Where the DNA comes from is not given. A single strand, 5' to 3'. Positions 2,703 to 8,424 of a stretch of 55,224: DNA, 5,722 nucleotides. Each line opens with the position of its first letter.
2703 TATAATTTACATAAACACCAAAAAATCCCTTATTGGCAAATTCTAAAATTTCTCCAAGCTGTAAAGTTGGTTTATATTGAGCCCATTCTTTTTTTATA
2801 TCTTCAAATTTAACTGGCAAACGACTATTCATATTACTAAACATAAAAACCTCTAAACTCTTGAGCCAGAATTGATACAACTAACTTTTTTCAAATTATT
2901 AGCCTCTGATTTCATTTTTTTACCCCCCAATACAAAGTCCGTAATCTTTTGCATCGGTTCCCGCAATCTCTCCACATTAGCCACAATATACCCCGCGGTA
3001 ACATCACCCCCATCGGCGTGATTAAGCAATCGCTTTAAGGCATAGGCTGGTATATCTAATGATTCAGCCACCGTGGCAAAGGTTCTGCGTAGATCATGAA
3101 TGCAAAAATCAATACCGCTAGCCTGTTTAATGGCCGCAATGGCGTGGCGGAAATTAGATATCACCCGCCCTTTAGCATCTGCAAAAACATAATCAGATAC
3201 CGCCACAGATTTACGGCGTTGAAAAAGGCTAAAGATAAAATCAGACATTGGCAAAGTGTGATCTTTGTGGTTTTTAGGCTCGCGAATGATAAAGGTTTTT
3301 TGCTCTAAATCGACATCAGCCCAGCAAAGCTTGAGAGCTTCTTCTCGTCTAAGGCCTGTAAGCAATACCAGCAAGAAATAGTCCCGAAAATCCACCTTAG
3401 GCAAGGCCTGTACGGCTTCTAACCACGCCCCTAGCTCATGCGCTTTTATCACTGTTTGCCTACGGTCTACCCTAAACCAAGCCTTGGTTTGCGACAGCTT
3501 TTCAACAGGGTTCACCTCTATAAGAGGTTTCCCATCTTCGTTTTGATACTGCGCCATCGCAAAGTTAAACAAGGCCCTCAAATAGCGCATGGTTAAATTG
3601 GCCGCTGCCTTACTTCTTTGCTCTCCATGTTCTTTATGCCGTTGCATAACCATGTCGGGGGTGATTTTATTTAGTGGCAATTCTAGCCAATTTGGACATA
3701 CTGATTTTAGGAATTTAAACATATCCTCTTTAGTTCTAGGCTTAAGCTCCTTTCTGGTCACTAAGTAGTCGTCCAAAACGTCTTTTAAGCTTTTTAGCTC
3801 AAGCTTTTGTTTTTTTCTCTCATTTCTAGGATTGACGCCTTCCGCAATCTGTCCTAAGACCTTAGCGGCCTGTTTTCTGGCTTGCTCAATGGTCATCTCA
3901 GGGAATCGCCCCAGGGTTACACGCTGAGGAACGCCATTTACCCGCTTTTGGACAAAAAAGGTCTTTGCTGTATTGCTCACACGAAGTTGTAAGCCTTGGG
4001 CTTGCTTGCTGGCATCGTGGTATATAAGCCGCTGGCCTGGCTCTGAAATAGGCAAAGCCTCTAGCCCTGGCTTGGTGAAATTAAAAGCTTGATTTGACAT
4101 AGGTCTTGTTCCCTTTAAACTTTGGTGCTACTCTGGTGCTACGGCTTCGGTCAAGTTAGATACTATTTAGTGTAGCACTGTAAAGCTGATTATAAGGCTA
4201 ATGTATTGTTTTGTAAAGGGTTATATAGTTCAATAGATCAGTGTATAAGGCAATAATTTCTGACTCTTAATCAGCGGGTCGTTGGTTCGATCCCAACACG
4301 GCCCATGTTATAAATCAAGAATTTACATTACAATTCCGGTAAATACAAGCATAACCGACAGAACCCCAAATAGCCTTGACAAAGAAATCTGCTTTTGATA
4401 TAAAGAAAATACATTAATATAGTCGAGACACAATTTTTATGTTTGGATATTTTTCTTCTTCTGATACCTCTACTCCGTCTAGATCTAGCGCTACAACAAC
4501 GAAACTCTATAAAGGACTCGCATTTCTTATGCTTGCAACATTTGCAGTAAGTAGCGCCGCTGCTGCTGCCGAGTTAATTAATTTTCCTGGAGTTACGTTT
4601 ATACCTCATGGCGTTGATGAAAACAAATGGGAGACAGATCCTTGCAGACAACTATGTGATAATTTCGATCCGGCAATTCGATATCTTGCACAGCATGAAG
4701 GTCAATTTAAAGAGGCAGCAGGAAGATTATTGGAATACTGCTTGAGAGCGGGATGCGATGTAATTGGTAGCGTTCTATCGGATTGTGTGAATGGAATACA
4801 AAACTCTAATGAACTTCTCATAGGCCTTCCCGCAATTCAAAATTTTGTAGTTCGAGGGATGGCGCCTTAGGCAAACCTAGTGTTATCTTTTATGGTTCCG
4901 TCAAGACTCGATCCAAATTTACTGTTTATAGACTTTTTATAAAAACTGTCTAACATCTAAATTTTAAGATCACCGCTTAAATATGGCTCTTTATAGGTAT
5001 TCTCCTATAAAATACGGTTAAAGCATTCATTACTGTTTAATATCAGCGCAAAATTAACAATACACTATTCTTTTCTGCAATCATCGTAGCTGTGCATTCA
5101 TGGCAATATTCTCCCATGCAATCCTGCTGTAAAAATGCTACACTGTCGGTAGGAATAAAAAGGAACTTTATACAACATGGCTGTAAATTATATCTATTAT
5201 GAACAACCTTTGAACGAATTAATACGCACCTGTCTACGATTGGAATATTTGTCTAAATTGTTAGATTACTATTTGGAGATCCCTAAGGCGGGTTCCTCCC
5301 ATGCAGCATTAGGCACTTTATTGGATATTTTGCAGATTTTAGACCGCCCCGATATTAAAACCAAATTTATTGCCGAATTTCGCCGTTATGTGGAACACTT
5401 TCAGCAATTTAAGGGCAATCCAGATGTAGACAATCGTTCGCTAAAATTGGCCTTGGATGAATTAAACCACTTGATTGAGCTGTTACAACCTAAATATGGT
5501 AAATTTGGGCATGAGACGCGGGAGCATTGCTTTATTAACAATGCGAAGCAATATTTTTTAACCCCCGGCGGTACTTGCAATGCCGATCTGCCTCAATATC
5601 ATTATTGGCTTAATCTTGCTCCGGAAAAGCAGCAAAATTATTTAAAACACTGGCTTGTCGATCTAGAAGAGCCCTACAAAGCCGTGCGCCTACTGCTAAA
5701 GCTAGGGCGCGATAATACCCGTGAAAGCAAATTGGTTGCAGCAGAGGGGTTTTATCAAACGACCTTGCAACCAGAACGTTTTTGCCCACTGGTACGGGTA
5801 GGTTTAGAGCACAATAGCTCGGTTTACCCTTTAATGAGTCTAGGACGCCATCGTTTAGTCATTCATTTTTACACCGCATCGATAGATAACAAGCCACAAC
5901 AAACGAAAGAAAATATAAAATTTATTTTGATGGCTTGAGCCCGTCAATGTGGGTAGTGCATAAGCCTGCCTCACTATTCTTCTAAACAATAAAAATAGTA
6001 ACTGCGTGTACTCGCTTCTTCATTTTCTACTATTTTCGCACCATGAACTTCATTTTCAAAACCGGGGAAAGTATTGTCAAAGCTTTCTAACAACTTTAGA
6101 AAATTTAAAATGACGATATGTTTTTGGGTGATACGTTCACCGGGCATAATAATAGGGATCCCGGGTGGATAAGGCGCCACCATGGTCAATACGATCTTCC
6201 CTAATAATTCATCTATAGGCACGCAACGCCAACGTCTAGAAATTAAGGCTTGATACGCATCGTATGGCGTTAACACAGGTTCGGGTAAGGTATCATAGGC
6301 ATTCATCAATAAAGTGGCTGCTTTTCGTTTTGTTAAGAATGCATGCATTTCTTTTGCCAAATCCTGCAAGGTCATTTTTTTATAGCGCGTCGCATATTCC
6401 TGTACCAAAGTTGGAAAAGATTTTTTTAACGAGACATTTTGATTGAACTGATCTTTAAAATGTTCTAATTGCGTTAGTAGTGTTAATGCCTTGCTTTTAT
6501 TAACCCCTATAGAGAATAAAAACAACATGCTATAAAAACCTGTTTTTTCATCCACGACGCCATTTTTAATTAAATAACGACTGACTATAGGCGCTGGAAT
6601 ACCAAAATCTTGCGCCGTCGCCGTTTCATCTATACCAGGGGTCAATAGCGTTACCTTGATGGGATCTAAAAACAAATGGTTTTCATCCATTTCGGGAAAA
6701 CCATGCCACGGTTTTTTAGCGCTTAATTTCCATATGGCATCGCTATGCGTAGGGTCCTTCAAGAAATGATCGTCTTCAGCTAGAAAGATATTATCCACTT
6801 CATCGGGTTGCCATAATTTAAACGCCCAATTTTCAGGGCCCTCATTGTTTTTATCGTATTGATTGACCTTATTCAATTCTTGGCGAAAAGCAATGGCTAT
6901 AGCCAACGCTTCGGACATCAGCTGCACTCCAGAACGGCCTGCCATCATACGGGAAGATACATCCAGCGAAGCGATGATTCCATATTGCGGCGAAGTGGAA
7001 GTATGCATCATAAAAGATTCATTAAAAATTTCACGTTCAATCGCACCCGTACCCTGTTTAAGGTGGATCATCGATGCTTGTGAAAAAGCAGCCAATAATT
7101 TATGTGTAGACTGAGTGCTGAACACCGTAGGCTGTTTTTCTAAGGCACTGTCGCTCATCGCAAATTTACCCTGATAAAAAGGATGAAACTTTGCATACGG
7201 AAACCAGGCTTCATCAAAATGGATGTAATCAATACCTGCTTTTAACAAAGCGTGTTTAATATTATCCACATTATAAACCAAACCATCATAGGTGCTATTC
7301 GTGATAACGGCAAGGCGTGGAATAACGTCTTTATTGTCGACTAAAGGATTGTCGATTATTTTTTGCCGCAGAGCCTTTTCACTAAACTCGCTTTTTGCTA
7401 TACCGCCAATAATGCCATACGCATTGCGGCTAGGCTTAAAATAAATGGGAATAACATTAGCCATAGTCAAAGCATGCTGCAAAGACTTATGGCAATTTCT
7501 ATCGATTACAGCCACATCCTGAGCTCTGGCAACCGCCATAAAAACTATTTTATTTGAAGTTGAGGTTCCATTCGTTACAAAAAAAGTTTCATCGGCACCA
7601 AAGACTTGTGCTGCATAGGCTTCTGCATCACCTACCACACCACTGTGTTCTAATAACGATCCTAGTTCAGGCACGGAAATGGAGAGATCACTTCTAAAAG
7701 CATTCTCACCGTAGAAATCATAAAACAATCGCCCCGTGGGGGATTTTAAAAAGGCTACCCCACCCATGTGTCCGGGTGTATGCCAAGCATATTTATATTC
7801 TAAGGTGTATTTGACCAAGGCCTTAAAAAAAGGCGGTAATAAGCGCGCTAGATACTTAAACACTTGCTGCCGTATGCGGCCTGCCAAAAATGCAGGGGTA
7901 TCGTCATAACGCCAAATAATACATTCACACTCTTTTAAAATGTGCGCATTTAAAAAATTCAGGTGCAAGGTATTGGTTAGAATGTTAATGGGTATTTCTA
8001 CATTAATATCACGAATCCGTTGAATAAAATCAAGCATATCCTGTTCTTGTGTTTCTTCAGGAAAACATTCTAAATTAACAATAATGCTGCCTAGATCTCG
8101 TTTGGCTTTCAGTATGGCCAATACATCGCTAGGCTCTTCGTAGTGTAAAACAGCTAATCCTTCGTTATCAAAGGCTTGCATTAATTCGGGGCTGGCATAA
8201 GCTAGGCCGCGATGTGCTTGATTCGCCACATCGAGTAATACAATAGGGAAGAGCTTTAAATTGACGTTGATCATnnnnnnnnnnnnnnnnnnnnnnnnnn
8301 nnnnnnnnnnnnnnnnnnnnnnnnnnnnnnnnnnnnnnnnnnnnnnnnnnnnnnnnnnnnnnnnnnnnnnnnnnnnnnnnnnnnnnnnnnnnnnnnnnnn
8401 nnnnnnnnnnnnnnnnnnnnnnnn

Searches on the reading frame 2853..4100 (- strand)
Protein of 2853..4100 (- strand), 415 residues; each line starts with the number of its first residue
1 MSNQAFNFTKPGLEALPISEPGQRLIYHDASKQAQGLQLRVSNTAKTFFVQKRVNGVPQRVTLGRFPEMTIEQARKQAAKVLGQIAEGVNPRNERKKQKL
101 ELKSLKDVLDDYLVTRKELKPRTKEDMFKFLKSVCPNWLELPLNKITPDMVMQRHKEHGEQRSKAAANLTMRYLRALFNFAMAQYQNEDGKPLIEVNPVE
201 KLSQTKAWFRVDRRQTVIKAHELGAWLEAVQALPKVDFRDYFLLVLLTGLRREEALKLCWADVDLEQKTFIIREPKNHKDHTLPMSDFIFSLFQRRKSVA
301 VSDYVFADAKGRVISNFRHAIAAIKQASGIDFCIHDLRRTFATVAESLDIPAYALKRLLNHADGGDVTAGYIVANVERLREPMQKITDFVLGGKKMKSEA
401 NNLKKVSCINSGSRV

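Call 60: search_protein_families(library=pfam, proteins=[window:2853-4100:-], max_evalue=0.0001)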
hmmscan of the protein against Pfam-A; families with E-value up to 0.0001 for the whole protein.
window:2853-4100:- (415 aa): 2 families
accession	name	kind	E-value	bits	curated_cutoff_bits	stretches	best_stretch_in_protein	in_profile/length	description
PF00589.27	Phage_integrase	-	2.2e-20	73.6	27.1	1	229-373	14-167/172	Phage integrase family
PF13356.12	Arm-DNA-bind_3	-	2e-16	60.3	27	1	32-98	18-83/83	Arm DNA-binding domain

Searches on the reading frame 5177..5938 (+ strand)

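Call 60: search_protein_families(library=pfam, proteins=[window:5177-5938:+], max_evalue=0.0001)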
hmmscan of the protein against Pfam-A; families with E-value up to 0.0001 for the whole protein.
window:5177-5938:+ (253 aa): 1 family
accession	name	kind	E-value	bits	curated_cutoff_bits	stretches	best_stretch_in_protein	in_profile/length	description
PF07072.16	ZapD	-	3.7e-53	180.8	27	1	20-230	1-210/210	Cell division protein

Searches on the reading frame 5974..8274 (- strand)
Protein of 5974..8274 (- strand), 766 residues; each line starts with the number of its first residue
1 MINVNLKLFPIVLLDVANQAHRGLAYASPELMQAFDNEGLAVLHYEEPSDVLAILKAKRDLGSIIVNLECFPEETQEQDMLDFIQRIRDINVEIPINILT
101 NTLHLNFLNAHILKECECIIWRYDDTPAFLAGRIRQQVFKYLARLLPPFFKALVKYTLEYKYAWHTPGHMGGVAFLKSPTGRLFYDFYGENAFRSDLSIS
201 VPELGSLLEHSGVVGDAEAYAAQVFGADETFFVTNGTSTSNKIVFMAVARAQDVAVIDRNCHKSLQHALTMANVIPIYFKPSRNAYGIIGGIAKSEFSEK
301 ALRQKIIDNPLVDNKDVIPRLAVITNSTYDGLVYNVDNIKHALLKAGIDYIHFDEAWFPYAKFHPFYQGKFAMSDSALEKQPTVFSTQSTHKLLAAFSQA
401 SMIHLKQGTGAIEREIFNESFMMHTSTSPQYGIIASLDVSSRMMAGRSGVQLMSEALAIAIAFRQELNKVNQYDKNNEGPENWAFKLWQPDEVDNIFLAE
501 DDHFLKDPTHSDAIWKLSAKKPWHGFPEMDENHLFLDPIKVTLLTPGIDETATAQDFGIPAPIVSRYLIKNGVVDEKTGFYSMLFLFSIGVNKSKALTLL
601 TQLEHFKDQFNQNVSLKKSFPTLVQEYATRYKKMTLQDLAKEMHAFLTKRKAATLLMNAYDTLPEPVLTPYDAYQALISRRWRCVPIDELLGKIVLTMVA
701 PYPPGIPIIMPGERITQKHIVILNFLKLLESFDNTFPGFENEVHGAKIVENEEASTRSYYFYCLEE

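Call 60: search_protein_families(library=pfam, proteins=[window:5974-8274:-], max_evalue=0.0001)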
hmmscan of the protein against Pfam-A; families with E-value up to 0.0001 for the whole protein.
window:5974-8274:- (766 aa): 3 families
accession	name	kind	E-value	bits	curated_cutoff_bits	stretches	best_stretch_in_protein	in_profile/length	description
PF01276.26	OKR_DC_1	-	9.4e-160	532.4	27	1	147-595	1-417/417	Orn/Lys/Arg decarboxylase, major domain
PF03711.20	OKR_DC_1_C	-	2.9e-43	147.8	24.2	1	621-748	2-129/132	Orn/Lys/Arg decarboxylase, C-terminal domain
PF03709.21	OKR_DC_1_N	-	4.6e-14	53.1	29.3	1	27-141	5-111/111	Orn/Lys/Arg decarboxylase, N-terminal domain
